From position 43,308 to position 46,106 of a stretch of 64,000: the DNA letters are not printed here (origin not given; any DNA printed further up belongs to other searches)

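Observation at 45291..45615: Four in-frame tandem repeats form a segmented C-terminal arm on the MrpA/NuoL-like subunit, possibly a lateral helix scaled to the extra MrpD copies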

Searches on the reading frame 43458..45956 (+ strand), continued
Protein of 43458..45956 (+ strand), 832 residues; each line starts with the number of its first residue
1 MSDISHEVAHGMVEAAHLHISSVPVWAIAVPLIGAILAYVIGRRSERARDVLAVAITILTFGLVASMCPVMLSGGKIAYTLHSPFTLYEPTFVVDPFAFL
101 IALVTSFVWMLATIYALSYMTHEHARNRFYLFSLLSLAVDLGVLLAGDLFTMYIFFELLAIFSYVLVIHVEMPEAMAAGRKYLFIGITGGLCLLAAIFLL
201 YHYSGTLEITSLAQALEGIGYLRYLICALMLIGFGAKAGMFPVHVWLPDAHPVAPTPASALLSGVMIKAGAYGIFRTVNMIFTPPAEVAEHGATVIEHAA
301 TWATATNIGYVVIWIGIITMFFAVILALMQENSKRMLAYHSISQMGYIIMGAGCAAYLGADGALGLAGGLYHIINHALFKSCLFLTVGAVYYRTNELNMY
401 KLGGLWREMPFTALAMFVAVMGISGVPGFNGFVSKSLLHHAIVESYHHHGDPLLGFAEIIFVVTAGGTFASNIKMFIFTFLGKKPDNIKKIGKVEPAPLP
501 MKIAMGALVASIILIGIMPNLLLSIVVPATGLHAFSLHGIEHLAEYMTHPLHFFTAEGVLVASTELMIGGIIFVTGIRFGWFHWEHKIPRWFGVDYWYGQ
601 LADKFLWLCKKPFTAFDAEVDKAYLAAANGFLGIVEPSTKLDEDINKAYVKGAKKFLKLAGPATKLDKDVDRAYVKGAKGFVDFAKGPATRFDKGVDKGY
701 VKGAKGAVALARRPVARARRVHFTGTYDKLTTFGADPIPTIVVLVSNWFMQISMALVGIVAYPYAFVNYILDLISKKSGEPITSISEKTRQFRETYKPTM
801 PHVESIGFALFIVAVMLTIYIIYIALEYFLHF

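Call 21: find_encoding_contigs(protein=P0007, flank=10000, max_places=2)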
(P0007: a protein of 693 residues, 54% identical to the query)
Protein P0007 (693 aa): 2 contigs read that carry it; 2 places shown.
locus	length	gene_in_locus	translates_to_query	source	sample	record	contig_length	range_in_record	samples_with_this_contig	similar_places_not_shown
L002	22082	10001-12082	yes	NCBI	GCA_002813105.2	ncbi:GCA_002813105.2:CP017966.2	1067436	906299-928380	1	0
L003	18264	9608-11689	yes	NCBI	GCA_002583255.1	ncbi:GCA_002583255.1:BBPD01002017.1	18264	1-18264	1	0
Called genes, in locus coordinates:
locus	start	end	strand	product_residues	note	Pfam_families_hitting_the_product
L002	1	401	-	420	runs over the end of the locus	PF01964:ThiC_Rad_SAM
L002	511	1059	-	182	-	-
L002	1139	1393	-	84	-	-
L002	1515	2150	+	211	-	PF23023:Anti-Pycsar_Apyc1 (weak), PF00753:Lactamase_B, PF19583:ODP, PF12706:Lactamase_B_2 (weak)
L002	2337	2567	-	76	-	-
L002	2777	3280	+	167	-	PF01899:MNHE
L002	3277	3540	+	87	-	PF04066:MrpF_PhaF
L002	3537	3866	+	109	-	PF03334:PhaG_MnhG_YufB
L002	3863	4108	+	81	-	PF13244:MbhD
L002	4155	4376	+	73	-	PF20501:MbhE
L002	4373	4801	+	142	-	PF04039:MnhB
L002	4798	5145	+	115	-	PF00420:Oxidored_q2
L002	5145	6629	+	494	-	PF00662:Proton_antipo_N (weak), PF10125:NADHdeh_related (faint), PF00361:Proton_antipo_M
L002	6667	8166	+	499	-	PF00662:Proton_antipo_N, PF00361:Proton_antipo_M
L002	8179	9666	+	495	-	PF00662:Proton_antipo_N (faint), PF00361:Proton_antipo_M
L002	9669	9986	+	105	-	-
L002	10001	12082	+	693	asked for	PF10125:NADHdeh_related (weak), PF00361:Proton_antipo_M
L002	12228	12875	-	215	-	PF01813:ATP-synt_D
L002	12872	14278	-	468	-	PF02874:ATP-synt_ab_N, PF00006:ATP-synt_ab, PF22919:ATP-synt_VA_C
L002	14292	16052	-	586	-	PF02874:ATP-synt_ab_N, PF16886:ATP-synt_ab_Xtn, PF00006:ATP-synt_ab, PF22919:ATP-synt_VA_C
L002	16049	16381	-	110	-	PF01990:ATP-synt_F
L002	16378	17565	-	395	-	PF01992:vATP-synt_AC39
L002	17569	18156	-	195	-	PF01991:vATP-synt_E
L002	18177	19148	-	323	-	PF00137:ATP-synt_C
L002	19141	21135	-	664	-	PF01496:V_ATPase_I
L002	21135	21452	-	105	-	-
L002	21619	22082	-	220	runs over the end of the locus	PF07790:Pilin_N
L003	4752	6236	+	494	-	PF00662:Proton_antipo_N (weak), PF10125:NADHdeh_related (weak), PF00361:Proton_antipo_M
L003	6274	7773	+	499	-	PF00662:Proton_antipo_N, PF00361:Proton_antipo_M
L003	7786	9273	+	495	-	PF00662:Proton_antipo_N (faint), PF00361:Proton_antipo_M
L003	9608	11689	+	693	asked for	PF10125:NADHdeh_related (weak), PF00361:Proton_antipo_M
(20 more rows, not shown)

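Call 28: predict_structure(alignment_id=A1)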
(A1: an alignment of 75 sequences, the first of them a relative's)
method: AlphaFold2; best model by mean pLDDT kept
length: 832 residues; sequences in the alignment: 75
mean_pLDDT: 82.1   pTM: 0.78
mean pLDDT of the five models: 82.1, 81.3, 79.8, 79.2, 79.0
residues with pLDDT >= 90: 470; 70-90: 168; 50-70: 101; < 50: 93
segments of 3 or more residues with pLDDT < 50: 1-15, 659-667, 684-694, 706-742, 798-810
pLDDT, mean of each block of 10 residues (from residue 1): 37 62 97 97 97 98 97 93 78 96 98 98 93 98 97 94 92 88 87 93 93 92 96 92 82 89 95 97 82 71 95 97 94 95 97 96 96 96 98 96 97 98 93 95 95 97 98 97 94 96 98 93 91 88 88 88 96 95 81 77 76 73 73 58 62 56 49 59 48 50 51 35 34 39 50 59 72 77 83 64 42 56 64 48
secondary structure, 60 per line:
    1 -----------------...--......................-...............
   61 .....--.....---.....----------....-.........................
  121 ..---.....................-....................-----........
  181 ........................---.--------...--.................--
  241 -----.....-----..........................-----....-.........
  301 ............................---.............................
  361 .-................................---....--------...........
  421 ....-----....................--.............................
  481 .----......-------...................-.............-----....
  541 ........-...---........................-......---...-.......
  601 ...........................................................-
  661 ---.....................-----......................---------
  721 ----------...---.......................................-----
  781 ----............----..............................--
elements in order (helices of 4 or more, strands of 3 or more residues): E18-20 H23-44 H46-65 H68-72 E76-80 E91-94 H96-122 H126-145 H149-167 H173-204 H222-238 H246-250 H256-281 H287-290 H292-328 H333-361 H363-394 H410-424 H430-449 H452-481 H486-491 H499-517 H519-531 H537-548 H556-579 H581-586 H594-659 H664-684 H690-711 H737-775 H785-796 H801-830
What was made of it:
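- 43458..45221 (+): Core of the NuoL/MrpA-N-like subunit (aa 1-588): the 14-TM antiporter fold plus TM15. AF2 pLDDT is mostly above 90 (call 28).
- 45672..45782 (+): Long hydrophobic helix (aa 739-775) ending in the conserved Y-P-Y-A motif. It is either a TM helix or a membrane-embedded surface helix. AF2 helix H737-775 (call 28).
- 45858..45947 (+): C-terminal transmembrane anchor (aa 801-830). AF2 helix H801-830 (call 28).
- On NuoL/MrpA-N-type antiporter-like subunit with lateral helix: The AF2 core has pLDDT above 90 (call 28). AF2 helices 556-579, then 594-711 in three segments, then 737-775 and 801-830 (call 28).
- Breaks occur only where Gly precedes Pro (call 28). pLDDT in units 2-4 is only 48-62 (call 28). 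pLDDT is low in the arm (call 28).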

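Call 32: find_encoding_contigs(protein=P0002, flank=10000, max_places=1)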
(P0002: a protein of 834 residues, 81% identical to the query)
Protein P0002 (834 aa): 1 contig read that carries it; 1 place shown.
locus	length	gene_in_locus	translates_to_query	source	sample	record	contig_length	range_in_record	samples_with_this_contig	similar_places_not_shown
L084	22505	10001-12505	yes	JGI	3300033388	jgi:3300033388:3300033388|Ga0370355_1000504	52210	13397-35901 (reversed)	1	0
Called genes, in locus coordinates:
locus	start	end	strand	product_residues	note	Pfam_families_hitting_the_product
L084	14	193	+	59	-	-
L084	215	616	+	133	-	PF00731:AIRC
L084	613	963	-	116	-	PF01903:CbiX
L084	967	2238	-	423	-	PF01964:ThiC_Rad_SAM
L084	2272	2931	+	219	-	PF23023:Anti-Pycsar_Apyc1 (weak), PF00753:Lactamase_B, PF19583:ODP (weak), PF12706:Lactamase_B_2 (weak)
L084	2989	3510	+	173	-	PF01899:MNHE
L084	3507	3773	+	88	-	PF04066:MrpF_PhaF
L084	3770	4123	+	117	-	PF03334:PhaG_MnhG_YufB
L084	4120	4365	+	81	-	PF13244:MbhD, PF00499:Oxidored_q3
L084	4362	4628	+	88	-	PF20501:MbhE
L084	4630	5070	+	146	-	PF04039:MnhB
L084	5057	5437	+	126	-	PF00420:Oxidored_q2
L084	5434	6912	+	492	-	PF00662:Proton_antipo_N (weak), PF10125:NADHdeh_related (faint), PF00361:Proton_antipo_M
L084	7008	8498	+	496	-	PF00662:Proton_antipo_N, PF00361:Proton_antipo_M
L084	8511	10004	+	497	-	PF00361:Proton_antipo_M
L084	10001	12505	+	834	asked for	PF00662:Proton_antipo_N (weak), PF00361:Proton_antipo_M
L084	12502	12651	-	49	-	-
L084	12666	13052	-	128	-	-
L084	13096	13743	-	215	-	PF01813:ATP-synt_D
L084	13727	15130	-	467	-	PF02874:ATP-synt_ab_N, PF00006:ATP-synt_ab, PF22919:ATP-synt_VA_C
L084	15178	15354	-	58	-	-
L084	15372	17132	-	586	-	PF02874:ATP-synt_ab_N, PF16886:ATP-synt_ab_Xtn, PF00006:ATP-synt_ab, PF22919:ATP-synt_VA_C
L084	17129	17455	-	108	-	PF01990:ATP-synt_F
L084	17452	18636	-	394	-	PF01992:vATP-synt_AC39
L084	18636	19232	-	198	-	PF01991:vATP-synt_E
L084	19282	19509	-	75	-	PF00137:ATP-synt_C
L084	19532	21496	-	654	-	PF01496:V_ATPase_I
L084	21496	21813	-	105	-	-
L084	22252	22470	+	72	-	PF10049:DUF2283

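Call 33: find_encoding_contigs(protein=P0004, flank=10000, max_places=1)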
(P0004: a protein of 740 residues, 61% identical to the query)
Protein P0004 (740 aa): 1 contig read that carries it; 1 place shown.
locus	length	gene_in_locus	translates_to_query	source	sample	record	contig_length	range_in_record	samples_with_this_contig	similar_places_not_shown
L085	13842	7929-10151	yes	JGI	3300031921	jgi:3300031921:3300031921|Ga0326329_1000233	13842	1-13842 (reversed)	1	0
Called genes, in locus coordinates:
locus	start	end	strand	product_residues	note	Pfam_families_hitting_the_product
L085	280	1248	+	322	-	PF00561:Abhydrolase_1, PF12146:Hydrolase_4, PF12697:Abhydrolase_6, PF08386:Abhydrolase_4 (faint)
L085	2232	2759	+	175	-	PF01899:MNHE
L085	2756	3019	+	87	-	PF04066:MrpF_PhaF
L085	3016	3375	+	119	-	PF03334:PhaG_MnhG_YufB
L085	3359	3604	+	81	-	PF13244:MbhD, PF00499:Oxidored_q3 (weak)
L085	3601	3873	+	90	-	PF20501:MbhE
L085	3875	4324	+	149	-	PF04039:MnhB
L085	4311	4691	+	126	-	PF00420:Oxidored_q2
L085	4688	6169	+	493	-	PF00361:Proton_antipo_M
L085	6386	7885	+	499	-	PF00361:Proton_antipo_M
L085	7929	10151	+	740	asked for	PF00361:Proton_antipo_M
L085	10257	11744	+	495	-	PF00662:Proton_antipo_N (weak), PF00361:Proton_antipo_M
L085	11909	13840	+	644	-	?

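Call 34: find_encoding_contigs(protein=P0006, flank=10000, max_places=1)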
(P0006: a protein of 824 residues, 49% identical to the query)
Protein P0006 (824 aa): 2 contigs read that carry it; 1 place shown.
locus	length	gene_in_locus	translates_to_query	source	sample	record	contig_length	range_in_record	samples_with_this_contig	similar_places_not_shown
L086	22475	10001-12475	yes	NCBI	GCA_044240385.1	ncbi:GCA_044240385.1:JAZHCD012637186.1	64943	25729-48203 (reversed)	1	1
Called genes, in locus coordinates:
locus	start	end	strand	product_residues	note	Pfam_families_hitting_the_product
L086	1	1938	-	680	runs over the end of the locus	-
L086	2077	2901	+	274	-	-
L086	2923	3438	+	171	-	PF01899:MNHE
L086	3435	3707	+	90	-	PF04066:MrpF_PhaF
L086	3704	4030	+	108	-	PF03334:PhaG_MnhG_YufB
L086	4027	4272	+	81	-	PF13244:MbhD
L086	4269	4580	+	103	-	PF20501:MbhE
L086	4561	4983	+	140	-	PF04039:MnhB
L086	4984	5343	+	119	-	PF00420:Oxidored_q2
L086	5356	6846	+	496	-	PF00662:Proton_antipo_N (weak), PF10125:NADHdeh_related (weak), PF00361:Proton_antipo_M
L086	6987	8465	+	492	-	PF00361:Proton_antipo_M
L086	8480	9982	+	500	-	PF00361:Proton_antipo_M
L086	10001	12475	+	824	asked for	PF00662:Proton_antipo_N (weak), PF00361:Proton_antipo_M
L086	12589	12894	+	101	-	-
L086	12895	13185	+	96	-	-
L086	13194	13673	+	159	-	-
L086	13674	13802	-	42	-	-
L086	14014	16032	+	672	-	PF13231:PMT_2, PF02366:PMT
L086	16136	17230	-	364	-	PF13593:SBF_like, PF01758:SBF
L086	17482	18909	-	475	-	PF00361:Proton_antipo_M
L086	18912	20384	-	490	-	PF00361:Proton_antipo_M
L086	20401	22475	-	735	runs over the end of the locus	PF10125:NADHdeh_related (weak), PF00361:Proton_antipo_M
